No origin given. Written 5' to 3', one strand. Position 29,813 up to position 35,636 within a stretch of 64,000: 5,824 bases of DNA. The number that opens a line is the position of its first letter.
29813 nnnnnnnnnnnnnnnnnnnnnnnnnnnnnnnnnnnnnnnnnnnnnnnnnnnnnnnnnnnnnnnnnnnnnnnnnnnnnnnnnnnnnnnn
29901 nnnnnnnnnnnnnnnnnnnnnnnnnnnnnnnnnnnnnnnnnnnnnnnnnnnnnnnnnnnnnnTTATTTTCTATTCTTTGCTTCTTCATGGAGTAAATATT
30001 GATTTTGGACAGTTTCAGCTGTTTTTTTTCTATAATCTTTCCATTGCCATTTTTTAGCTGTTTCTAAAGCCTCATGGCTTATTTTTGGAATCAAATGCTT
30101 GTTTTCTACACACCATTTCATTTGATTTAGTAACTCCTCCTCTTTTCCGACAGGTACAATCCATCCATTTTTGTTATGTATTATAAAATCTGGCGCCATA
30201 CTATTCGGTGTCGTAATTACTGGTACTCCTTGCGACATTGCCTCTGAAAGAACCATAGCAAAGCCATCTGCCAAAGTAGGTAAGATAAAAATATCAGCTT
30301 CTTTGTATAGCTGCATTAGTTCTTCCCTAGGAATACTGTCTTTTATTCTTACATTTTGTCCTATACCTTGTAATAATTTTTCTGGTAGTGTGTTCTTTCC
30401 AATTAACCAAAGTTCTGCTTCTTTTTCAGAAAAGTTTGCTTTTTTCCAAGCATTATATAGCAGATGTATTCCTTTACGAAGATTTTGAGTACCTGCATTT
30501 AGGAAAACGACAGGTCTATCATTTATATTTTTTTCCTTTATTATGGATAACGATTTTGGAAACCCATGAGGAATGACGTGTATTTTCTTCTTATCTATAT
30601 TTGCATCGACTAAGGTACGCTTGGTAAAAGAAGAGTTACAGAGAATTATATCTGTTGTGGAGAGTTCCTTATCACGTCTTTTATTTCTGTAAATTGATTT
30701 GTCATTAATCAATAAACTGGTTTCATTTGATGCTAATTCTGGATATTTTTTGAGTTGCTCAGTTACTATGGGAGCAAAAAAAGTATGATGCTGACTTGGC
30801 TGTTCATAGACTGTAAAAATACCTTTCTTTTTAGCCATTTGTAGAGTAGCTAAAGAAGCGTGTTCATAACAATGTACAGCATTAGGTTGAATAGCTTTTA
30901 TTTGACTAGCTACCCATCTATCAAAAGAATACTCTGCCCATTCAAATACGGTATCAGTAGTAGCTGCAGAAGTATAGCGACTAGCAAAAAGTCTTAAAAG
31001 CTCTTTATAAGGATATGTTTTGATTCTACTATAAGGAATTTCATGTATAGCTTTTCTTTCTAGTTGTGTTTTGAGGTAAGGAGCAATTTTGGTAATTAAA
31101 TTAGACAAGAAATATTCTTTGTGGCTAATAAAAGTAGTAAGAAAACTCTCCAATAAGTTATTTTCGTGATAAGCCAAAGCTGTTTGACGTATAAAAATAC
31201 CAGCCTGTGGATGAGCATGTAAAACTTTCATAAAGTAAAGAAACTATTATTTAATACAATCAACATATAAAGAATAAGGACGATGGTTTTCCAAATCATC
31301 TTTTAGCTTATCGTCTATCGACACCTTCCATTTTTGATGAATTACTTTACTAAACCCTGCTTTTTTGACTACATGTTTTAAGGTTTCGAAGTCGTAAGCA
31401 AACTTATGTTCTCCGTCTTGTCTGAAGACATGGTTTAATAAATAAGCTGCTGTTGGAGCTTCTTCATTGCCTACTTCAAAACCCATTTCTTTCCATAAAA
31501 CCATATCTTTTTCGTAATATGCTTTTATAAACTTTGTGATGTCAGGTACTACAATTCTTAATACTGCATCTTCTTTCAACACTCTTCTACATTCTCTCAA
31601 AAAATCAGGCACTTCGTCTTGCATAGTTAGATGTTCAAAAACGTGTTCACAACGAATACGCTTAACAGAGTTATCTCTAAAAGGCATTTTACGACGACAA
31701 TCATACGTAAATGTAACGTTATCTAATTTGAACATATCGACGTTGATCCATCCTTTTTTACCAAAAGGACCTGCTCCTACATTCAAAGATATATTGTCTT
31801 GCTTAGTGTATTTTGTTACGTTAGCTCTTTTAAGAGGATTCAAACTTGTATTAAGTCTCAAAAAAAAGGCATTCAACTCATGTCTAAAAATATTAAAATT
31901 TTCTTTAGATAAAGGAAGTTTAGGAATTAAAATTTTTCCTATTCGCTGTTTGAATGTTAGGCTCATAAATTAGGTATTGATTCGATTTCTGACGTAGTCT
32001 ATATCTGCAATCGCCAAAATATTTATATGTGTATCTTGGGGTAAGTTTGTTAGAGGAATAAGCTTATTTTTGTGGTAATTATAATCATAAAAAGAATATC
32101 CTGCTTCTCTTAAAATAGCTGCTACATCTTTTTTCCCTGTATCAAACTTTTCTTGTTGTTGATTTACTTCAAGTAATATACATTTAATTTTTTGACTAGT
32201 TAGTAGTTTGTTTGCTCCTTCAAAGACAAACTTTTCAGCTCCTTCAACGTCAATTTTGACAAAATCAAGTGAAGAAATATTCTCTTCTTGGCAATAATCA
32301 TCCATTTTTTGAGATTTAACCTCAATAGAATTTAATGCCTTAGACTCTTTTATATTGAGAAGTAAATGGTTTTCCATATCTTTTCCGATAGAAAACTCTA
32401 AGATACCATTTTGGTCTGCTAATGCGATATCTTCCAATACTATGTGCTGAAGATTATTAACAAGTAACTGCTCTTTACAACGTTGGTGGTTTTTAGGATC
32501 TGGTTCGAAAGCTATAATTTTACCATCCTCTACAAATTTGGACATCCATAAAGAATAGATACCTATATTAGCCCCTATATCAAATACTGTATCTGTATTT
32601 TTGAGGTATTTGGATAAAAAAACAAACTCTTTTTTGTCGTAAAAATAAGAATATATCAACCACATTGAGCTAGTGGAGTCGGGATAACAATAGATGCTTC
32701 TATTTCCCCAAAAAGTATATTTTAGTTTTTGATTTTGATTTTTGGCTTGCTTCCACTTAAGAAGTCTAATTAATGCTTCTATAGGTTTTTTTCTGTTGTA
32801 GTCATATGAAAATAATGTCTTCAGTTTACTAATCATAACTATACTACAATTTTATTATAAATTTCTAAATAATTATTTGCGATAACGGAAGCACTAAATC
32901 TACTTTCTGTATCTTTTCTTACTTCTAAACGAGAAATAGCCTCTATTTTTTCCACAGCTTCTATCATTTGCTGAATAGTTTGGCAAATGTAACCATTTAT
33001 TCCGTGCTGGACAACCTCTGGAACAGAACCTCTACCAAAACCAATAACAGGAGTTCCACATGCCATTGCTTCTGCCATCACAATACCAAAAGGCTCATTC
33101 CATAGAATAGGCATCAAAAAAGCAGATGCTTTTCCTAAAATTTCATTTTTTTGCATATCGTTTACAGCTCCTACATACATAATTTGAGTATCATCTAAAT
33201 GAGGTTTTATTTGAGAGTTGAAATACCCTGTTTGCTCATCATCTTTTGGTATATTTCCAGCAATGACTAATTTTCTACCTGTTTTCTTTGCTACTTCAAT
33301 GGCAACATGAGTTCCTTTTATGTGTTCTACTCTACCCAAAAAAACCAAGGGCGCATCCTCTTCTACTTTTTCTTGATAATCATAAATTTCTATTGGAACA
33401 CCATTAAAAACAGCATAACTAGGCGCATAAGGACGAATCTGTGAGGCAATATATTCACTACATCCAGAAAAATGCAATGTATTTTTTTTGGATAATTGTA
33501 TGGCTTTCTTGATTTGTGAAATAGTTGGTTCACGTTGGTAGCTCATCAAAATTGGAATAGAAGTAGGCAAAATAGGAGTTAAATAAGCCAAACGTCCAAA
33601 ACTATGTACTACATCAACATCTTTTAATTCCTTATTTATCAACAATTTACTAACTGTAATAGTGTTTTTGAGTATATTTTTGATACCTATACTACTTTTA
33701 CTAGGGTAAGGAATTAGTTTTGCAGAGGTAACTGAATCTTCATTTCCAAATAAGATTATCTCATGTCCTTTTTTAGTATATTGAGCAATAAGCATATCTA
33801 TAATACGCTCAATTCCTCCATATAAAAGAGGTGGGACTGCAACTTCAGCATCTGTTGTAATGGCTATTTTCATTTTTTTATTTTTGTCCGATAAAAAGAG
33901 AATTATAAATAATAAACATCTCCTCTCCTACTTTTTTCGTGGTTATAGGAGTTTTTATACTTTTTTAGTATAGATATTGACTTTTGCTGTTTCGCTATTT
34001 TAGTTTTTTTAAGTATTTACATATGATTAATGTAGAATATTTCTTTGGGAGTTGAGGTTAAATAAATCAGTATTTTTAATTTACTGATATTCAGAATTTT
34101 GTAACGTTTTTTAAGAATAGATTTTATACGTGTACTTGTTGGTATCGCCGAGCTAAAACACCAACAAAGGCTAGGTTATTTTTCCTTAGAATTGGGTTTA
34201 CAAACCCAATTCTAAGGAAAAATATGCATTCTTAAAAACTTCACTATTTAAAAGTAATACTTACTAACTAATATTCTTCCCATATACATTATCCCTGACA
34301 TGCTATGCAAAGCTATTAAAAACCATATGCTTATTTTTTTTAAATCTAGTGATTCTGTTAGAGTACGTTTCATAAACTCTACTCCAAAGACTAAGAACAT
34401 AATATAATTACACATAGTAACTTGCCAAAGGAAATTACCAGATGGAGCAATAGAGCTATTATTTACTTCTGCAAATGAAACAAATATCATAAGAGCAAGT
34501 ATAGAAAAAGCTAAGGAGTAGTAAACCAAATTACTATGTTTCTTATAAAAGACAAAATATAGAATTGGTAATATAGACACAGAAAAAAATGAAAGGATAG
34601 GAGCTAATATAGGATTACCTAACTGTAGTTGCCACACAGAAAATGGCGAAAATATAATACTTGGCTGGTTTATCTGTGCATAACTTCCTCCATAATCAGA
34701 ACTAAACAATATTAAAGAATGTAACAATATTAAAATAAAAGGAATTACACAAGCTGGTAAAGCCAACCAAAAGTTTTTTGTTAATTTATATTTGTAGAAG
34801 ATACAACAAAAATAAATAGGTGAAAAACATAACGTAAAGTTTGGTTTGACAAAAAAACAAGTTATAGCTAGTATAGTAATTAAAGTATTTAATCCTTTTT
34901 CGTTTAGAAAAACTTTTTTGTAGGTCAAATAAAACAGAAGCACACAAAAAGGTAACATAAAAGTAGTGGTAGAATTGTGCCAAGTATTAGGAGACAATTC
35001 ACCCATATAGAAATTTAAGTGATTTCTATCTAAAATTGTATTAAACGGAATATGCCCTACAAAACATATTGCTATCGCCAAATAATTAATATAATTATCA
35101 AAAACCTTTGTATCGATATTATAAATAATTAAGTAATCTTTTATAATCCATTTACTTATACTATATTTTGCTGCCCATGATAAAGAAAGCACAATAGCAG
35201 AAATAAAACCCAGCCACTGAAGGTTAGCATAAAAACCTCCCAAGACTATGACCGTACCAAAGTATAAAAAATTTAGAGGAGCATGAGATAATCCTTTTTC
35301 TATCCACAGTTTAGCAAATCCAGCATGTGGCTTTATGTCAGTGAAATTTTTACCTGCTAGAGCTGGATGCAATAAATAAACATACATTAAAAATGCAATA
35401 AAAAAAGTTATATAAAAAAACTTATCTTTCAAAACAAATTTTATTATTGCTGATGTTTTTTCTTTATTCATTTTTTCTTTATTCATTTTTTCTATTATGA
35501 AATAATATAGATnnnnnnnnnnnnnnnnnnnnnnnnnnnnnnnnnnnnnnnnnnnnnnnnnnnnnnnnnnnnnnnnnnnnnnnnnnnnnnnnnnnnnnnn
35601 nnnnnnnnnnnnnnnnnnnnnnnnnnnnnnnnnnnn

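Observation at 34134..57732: Three-copy intergenic hairpin repeat family with conserved core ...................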

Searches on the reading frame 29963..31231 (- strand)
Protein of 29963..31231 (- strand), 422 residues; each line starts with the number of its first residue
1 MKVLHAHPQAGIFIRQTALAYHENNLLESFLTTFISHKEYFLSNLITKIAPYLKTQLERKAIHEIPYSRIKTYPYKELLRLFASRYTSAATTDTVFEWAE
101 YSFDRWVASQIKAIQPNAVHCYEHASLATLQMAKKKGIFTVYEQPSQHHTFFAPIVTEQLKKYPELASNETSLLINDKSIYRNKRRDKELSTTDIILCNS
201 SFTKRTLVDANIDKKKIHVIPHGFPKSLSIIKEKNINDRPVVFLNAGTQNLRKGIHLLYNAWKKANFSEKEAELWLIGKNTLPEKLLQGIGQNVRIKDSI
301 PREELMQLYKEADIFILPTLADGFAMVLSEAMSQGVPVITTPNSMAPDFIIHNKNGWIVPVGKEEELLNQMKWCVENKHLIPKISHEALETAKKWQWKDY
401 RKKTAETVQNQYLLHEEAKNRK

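Call 80: search_protein_families(library=pfam, proteins=[window:29963-31231:-], max_evalue=0.0001)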
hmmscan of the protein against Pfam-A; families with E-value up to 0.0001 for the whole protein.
window:29963-31231:- (422 aa): 4 families
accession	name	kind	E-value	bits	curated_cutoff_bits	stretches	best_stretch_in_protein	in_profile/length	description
PF00534.26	Glycos_transf_1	-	1.2e-27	97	26.4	1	230-391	5-168/172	Glycosyl transferases group 1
PF13692.12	Glyco_trans_1_4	-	2.6e-24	86.5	27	1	244-377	5-142/142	Glycosyl transferases group 1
PF13439.12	Glyco_transf_4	-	1.5e-09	38.5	28.5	1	101-224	58-166/170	Glycosyltransferase Family 4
PF20706.3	GT4-conflict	-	1.2e-06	28.2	26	1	210-353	167-323/385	Family 4 Glycosyltransferase in conflict systems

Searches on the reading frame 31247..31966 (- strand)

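Call 80: search_protein_families(library=pfam, proteins=[window:31247-31966:-], max_evalue=0.0001)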
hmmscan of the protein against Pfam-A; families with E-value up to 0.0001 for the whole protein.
window:31247-31966:- (239 aa): 1 family
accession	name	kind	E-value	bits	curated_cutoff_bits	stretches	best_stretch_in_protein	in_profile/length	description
PF08241.18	Methyltransf_11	-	1.7e-07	32.2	21.2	1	93-136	53-93/95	Methyltransferase domain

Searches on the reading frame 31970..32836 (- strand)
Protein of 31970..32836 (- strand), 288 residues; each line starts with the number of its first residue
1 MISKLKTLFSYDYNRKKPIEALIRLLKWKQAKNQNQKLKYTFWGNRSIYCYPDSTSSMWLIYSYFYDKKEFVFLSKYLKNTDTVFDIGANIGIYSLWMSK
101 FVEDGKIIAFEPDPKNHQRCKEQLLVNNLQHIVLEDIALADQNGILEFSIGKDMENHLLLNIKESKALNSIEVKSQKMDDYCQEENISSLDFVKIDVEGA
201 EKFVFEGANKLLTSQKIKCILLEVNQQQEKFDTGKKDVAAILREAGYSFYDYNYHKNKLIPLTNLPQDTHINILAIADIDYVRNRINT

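Call 80: search_protein_families(library=pfam, proteins=[window:31970-32836:-], max_evalue=0.0001)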
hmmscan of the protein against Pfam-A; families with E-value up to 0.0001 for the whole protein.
window:31970-32836:- (288 aa): 3 families
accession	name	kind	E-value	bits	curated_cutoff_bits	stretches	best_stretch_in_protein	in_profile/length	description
PF05050.19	Methyltransf_21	-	1.1e-23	84.7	22.7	1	86-249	1-173/173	Methyltransferase FkbM domain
PF02475.24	TRM5-TYW2_MTfase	-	9.4e-05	22.9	28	0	69-134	25-90/164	TRM5/TYW2 methyltransferase domain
PF05575.17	V_cholerae_RfbT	-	9.6e-05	22.2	27.9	0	66-203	65-205/286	Vibrio cholerae RfbT protein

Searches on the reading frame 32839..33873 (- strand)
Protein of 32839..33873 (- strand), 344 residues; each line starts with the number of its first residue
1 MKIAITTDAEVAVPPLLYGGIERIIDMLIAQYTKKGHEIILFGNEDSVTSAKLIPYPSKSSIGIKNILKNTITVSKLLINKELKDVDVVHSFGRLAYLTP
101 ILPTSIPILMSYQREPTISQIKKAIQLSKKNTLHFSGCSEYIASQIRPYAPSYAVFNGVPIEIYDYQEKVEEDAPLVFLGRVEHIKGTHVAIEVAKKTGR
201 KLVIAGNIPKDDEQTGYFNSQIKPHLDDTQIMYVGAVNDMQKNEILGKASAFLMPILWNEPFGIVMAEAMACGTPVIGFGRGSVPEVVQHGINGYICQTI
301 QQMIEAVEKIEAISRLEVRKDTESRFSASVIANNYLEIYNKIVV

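Call 14: search_protein_families(library=pfam, proteins=[window:32839-33873:-], max_evalue=0.01)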
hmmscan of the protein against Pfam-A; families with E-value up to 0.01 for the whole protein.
window:32839-33873:- (344 aa): 4 families
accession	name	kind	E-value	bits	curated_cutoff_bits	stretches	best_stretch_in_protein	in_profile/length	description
PF00534.26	Glycos_transf_1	-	2.2e-26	92.8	26.4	1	168-317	10-159/172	Glycosyl transferases group 1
PF13692.12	Glyco_trans_1_4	-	1.5e-21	77.6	27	1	176-310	4-139/142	Glycosyl transferases group 1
PF20706.3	GT4-conflict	-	0.00022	20.7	26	1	172-277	196-309/385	Family 4 Glycosyltransferase in conflict systems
PF13439.12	Glyco_transf_4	-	0.00024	21.6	28.5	1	18-111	1-102/170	Glycosyltransferase Family 4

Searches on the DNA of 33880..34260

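Call 23: search_rna_families(source=window, start=33880, end=34260, threshold=evalue, max_evalue=10)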
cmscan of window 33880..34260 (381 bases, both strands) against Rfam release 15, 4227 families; matches with E-value up to 10: 9.
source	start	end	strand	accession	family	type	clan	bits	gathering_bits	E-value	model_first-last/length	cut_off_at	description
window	34176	34224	-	RF03735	mir-1502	Gene; miRNA;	-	38.9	66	3.4e-05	1-59/59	no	mir-1502 microRNA precursor family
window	34177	34225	+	RF03735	mir-1502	Gene; miRNA;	-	38.5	66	4.2e-05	1-59/59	no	mir-1502 microRNA precursor family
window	34160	34226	-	RF00125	IS128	Gene; sRNA;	-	22.8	80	0.013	1-209/209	no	IS128 RNA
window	34181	34220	-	RF04133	MIR2646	Gene; miRNA;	-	21.7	245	0.012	1-256/256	no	MIR2646 microRNA precursor family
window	34177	34224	-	RF03958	mir-959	Gene; miRNA;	-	18.6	85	0.88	1-91/91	no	mir-959 microRNA precursor family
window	34177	34224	+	RF03958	mir-959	Gene; miRNA;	-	18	85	1.3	1-91/91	no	mir-959 microRNA precursor family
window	34172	34227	-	RF03631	MIR3440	Gene; miRNA;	-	17.9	105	0.32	1-127/127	no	MIR3440 microRNA precursor family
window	34181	34220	+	RF03460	mir-561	Gene; miRNA;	-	17.1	90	1.8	1-81/81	no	mir-561 microRNA precursor family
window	34155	34224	-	RF01465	rli31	Gene; sRNA;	-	16.5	80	7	1-115/115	no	Listeria sRNA rli31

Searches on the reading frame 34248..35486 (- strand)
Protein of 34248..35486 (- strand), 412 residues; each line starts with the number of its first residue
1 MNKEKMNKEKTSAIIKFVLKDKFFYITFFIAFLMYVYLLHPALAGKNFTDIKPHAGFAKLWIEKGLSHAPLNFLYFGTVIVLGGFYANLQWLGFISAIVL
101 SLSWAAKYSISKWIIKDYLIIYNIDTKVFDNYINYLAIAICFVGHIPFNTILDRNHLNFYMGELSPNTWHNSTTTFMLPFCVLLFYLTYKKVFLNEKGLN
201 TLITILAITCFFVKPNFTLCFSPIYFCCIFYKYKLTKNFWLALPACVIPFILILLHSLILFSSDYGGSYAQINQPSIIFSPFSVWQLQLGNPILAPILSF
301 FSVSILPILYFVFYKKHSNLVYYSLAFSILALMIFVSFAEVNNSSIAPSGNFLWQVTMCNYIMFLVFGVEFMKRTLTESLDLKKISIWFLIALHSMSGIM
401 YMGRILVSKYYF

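Call 14: search_protein_families(library=pfam, proteins=[window:34248-35486:-], max_evalue=0.01)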
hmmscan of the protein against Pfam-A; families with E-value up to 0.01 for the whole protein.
window:34248-35486:- (412 aa): 0 families
